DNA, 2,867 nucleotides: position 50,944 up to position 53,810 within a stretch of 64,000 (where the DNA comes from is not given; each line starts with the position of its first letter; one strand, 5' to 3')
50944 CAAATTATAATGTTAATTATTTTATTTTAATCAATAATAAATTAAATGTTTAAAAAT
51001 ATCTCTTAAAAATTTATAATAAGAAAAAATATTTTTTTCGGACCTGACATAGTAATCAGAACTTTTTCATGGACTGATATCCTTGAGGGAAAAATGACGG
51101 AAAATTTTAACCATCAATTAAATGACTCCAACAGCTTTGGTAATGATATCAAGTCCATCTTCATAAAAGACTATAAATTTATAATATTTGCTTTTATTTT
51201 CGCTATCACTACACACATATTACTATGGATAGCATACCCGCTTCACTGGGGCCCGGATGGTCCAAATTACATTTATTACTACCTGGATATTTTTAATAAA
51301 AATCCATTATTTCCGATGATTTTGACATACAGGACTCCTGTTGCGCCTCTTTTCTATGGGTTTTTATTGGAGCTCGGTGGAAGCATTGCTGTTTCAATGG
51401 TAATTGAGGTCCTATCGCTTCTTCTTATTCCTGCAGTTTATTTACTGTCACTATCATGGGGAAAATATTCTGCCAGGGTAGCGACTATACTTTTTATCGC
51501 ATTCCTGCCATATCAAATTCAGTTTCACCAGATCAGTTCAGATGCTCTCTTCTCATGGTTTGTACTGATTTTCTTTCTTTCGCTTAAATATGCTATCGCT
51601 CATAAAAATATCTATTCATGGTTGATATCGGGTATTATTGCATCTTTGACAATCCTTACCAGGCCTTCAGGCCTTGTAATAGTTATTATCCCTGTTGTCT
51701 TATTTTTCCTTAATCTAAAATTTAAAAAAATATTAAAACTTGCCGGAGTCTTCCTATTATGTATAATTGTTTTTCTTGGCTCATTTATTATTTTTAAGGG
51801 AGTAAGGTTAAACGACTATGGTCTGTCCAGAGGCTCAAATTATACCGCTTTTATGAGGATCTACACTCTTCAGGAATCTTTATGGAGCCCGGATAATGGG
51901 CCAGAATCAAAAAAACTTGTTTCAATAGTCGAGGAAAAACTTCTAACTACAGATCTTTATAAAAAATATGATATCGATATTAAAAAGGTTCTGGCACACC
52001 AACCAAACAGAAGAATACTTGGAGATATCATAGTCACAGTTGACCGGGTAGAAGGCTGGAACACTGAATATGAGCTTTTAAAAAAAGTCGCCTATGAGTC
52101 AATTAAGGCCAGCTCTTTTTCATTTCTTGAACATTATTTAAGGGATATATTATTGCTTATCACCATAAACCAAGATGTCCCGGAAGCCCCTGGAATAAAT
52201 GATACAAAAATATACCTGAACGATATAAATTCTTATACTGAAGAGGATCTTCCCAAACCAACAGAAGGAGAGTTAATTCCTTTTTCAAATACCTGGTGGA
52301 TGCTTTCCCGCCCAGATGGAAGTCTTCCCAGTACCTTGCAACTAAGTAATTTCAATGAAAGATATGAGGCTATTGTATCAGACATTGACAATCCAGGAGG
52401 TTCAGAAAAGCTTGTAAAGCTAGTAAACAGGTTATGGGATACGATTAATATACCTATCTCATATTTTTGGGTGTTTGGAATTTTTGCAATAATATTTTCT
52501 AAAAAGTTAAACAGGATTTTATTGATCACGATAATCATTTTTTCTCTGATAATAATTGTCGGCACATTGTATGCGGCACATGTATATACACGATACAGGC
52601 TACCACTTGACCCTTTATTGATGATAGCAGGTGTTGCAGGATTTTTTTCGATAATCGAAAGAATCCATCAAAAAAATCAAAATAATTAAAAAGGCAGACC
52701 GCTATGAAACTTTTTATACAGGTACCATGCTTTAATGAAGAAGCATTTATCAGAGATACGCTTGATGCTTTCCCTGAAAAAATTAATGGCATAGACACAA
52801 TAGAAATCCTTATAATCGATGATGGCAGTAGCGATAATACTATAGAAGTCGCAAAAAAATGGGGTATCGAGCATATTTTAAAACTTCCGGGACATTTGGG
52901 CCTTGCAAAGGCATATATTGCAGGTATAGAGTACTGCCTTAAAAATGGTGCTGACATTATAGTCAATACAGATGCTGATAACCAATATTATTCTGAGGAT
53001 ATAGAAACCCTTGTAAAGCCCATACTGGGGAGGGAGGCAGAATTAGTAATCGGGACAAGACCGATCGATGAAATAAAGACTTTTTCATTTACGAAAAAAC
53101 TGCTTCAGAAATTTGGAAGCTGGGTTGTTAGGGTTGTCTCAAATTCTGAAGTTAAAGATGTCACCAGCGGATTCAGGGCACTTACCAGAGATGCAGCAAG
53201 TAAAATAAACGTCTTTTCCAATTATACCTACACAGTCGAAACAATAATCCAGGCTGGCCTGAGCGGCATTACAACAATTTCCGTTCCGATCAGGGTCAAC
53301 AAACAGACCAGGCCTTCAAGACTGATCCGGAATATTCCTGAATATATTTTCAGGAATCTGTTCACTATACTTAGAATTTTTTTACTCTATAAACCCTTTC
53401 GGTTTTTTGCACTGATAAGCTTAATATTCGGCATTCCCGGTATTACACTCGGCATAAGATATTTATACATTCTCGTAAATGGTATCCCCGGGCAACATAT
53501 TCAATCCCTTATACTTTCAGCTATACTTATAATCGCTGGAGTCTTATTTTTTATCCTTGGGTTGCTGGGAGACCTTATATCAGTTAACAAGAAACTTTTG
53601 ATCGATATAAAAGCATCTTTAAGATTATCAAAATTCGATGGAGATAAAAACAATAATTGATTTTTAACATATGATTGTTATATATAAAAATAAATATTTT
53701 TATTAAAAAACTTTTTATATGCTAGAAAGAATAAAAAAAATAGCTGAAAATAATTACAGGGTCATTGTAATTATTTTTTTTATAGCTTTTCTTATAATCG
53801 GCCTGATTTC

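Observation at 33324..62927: Four paralogous GtrB-like GT2 / GT-C glycosylation modules in one 30-kb stretch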

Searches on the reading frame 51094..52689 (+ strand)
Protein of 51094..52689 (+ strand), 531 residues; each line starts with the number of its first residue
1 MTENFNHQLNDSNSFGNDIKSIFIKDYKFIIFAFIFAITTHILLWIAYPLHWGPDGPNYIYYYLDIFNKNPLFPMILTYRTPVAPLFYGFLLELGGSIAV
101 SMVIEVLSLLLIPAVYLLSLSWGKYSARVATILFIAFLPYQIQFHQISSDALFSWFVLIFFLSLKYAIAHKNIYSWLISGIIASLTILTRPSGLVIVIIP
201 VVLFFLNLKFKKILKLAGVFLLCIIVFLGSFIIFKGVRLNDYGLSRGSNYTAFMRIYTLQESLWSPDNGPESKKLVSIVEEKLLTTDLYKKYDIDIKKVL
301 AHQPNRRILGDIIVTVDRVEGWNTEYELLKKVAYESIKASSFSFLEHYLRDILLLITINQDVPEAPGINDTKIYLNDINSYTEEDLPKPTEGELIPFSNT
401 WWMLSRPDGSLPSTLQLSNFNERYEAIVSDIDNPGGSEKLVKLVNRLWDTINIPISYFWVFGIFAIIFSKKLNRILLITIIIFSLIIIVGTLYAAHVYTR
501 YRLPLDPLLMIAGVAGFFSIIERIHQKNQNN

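Call 4: search_protein_families(library=pfam, proteins=[window:51094-52689:+])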
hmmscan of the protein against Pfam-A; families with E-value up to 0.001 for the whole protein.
window:51094-52689:+ (531 aa): 0 families

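Call 8: search_protein_families(library=ncbifam, proteins=[window:51094-52689:+], max_evalue=0.01)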
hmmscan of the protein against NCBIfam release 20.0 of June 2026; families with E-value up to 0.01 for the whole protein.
window:51094-52689:+ (531 aa): 0 families

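Call 42: search_protein_families(library=pfam, proteins=[window:51094-52689:+], max_evalue=10)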
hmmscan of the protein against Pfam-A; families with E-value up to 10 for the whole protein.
window:51094-52689:+ (531 aa): 1 family
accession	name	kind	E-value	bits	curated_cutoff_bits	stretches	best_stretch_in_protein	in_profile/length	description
PF13231.12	PMT_2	-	0.011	16.4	26.1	1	81-228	3-155/160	Dolichyl-phosphate-mannose-protein mannosyltransferase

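Call 49: find_homologous_proteins(query=window:51094-52689:+, max_evalue=0.001)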
Query window:51094-52689:+ (531 aa): 24 proteins with E <= 0.001 among 8000 candidates.
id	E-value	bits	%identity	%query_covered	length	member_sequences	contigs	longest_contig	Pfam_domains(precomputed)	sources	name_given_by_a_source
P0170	0.0e+0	1177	100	100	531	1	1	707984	-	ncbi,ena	-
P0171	4.4e-233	793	65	99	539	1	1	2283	-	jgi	-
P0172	8.5e-230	782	65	98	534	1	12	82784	PF13231.13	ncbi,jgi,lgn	-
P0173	6.4e-229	779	64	99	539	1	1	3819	-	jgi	-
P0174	2.9e-227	774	64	100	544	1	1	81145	-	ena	-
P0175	6.7e-227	773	64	98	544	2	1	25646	-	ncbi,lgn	-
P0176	1.6e-225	768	64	97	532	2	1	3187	-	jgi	-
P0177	7.7e-221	753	63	98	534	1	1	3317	-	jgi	jgi:4-amino-4-deoxy-L-arabinose transferase-like glycosyltransferase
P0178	6.4e-220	750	64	96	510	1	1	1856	-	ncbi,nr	ncbi:MAG: hypothetical protein U9O59_07270, partial [Actinomycetota bacterium]|nr:hypothetical prote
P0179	5.4e-201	687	58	98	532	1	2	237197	-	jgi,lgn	-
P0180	3.2e-190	652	60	88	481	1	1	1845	-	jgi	-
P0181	5.8e-176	605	66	76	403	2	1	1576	-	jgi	-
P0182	1.1e-157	544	47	98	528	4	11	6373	PF13231.13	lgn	-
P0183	7.7e-156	538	49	97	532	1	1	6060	-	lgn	-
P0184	2.4e-155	537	49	97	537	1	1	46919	-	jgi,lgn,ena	-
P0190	5.7e-34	136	23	90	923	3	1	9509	PF09594.17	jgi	jgi:Glycosyltransferase family 87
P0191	7.3e-31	126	22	94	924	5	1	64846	PF09594.17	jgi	jgi:hypothetical protein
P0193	1.5e-26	112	23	52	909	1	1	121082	PF09594.17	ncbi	-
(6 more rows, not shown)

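Call 50: find_encoding_contigs(protein=P0172, flank=10000, max_places=3)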
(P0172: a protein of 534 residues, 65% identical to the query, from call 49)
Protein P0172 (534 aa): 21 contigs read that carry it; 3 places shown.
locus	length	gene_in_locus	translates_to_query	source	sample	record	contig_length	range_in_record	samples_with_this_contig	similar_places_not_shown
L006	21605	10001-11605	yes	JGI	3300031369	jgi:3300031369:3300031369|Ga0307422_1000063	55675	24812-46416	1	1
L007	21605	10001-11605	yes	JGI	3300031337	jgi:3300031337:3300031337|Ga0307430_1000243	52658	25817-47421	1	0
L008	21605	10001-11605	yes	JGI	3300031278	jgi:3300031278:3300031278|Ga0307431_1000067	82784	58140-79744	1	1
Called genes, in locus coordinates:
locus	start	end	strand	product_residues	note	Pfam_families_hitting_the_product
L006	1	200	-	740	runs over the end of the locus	PF04932:Wzy_C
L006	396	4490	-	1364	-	PF01520:Amidase_3, PF00801:PKD, PF18911:PKD_4, PF18911:PKD_4, PF00801:PKD, PF18911:PKD_4, PF00801:PKD, PF18911:PKD_4, +5 more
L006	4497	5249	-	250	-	PF10646:Germane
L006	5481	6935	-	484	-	PF13727:CoA_binding_3, PF02397:Bac_transf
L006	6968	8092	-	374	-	PF13439:Glyco_transf_4, PF00534:Glycos_transf_1, PF13692:Glyco_trans_1_4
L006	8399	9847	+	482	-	-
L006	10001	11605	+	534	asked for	PF13231:PMT_2 (weak)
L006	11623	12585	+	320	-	PF00535:Glycos_transf_2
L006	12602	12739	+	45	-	-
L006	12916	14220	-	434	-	PF01943:Polysacc_synt, PF13440:Polysacc_synt_3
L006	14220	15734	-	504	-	PF00535:Glycos_transf_2 (faint)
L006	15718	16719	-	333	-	PF00534:Glycos_transf_1, PF13692:Glyco_trans_1_4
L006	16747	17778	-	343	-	PF00534:Glycos_transf_1, PF13692:Glyco_trans_1_4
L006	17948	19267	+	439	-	PF03721:UDPG_MGDP_dh_N, PF00984:UDPG_MGDP_dh, PF03720:UDPG_MGDP_dh_C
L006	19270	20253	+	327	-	PF01073:3Beta_HSD, PF01370:Epimerase, PF02719:Polysacc_synt_2, PF04321:RmlD_sub_bind, PF07993:NAD_binding_4, PF13460:NAD_binding_10 (weak), PF16363:GDP_Man_Dehyd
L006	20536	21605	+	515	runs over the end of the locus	-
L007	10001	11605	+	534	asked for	PF13231:PMT_2 (weak)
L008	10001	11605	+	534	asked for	PF13231:PMT_2 (weak)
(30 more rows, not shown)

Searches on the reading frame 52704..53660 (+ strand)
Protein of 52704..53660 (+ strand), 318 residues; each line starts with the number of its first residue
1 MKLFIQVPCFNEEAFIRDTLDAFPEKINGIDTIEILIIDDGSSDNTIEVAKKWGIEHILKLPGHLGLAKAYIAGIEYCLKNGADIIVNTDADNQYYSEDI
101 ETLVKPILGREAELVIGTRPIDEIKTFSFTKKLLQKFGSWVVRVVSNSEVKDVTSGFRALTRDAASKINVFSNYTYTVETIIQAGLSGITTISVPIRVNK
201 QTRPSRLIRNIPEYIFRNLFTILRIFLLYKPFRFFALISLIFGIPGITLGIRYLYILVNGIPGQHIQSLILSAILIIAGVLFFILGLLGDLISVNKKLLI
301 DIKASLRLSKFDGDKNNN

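Call 3: search_protein_families(library=pfam, proteins=[window:52704-53660:+])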
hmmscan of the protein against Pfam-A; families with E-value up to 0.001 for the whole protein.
window:52704-53660:+ (318 aa): 1 family
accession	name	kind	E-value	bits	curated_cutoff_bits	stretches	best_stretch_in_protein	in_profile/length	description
PF00535.33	Glycos_transf_2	-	3.8e-23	82.7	23.3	1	7-166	4-165/168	Glycosyl transferase family 2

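Call 8: search_protein_families(library=ncbifam, proteins=[window:52704-53660:+], max_evalue=0.01)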
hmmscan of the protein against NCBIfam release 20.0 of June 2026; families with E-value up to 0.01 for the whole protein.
window:52704-53660:+ (318 aa): 15 families
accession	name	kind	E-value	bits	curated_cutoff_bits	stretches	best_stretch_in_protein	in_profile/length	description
TIGR04182.1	glyco_TIGR04182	equivalog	2.5e-32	112.4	325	1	5-296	4-286/293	S-layer glycoprotein N-glycosyltransferase AglJ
NF058614.1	PPMAGASynPpgS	equivalog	9.7e-19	67.7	370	1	4-173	3-170/226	polyprenyl-phospho-N-acetylgalactosaminyl synthase PpgS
NF041391.1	DPhHxTase_Halo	equivalog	1.6e-12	46.9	375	1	9-200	3-185/213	dolichyl-phosphate hexose transferase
NF047588.1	GlcsyltransPgfSStrep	equivalog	2.9e-09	36.6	500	1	1-292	1-287/308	glycosyltransferase PgfS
NF007986.1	PRK10714.1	equivalog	3e-08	33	529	1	3-293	8-294/316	undecaprenyl-phosphate 4-deoxy-4-formamido-L-arabinose transferase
TIGR03937.1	PgaC_IcaA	equivalog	1.8e-07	30.5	422.3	1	5-97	49-140/407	poly-beta-1,6-N-acetyl-D-glucosamine synthase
TIGR04283.1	glyco_like_mftF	equivalog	8e-06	25.6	182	1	5-59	3-55/221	TIGR04283 family arsenosugar biosynthesis glycosyltransferase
NF007482.0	PRK10073.1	equivalog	8.4e-06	25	423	1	2-57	7-60/334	glycosyltransferase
NF010496.0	PRK13915.1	equivalog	2.8e-05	23.4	262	1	5-114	35-150/307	glucosyl-3-phosphoglycerate synthase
TIGR01556.1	rhamnosyltran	subfamily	7.4e-05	22.1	200.55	1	28-126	15-118/281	rhamnosyltransferase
TIGR04242.1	nodulat_NodC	equivalog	0.0012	17.9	550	1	6-105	53-154/395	chitooligosaccharide synthase NodC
NF053846.1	glyco_with_XrtP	equivalog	0.0016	17.2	520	1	6-52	46-89/440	XrtP-associated glycosyltransferase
TIGR03469.1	HpnB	hypoth_equivalog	0.0056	15.7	379.25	0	5-114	48-167/386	hopene-associated glycosyltransferase HpnB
NF038302.1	EPS_HpsE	equivalog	0.0073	15.3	300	0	2-54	2-55/307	hormogonium polysaccharide biosynthesis glycosyltransferase HpsE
TIGR03965.1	mycofact_glyco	equivalog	0.0096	14.8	280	0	6-170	79-246/467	mycofactocin biosynthesis glycosyltransferase MftF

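Call 25: search_solved_structures(query=window:52704-53660:+, max_evalue=0.001)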
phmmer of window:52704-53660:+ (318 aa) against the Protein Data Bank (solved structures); distinct sequences matched with E-value up to 0.001: 15.
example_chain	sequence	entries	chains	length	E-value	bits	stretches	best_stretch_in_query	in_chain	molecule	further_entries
5mlz_A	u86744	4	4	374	1.3e-13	53.9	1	1-264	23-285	Dolichol monophosphate mannose synthase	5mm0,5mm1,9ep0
9hwj_A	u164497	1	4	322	2.9e-08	36.4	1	2-293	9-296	Undecaprenyl-phosphate 4-deoxy-4-formamido-L-arabinose transferase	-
9bhc_C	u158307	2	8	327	1.4e-06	30.9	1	2-293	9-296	Undecaprenyl-phosphate 4-deoxy-4-formamido-L-arabinose transferase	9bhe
8vxh_A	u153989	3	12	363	3.2e-06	29.7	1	2-293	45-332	Undecaprenyl-phosphate 4-deoxy-4-formamido-L-arabinose transferase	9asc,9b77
5leb_A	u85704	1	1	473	5.6e-06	28.9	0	62-121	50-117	DDD_D12_06_D12_06_D12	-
5le2_A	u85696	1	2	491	7.5e-06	28.5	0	60-122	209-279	DDD_D12_15_D12_15_D12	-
5lec_A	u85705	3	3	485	8.2e-06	28.4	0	62-122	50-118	DDD_D12_12_D12_12_D12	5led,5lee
8vh7_A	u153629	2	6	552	5.7e-05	25.6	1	29-113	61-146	Heparosan synthase B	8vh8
8viw_A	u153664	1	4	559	5.9e-05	25.6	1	29-113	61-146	Heparosan synthase B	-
6yv7_B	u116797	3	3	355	0.00037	22.9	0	4-99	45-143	Glycosyl transferase, family 2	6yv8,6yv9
6yv7_A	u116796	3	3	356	0.00038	22.9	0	4-99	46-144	Glycosyl transferase, family 2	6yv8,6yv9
5le8_A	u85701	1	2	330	0.00051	22.5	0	60-122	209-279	DD_D12_15_D12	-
5le3_A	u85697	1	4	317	0.00071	22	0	62-122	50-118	DD_D12_09_D12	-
5le7_A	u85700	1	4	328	0.00073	22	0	62-122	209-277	DD_D12_13_D12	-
5le6_A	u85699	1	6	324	0.00088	21.7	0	62-122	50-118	DD_D12_09_D12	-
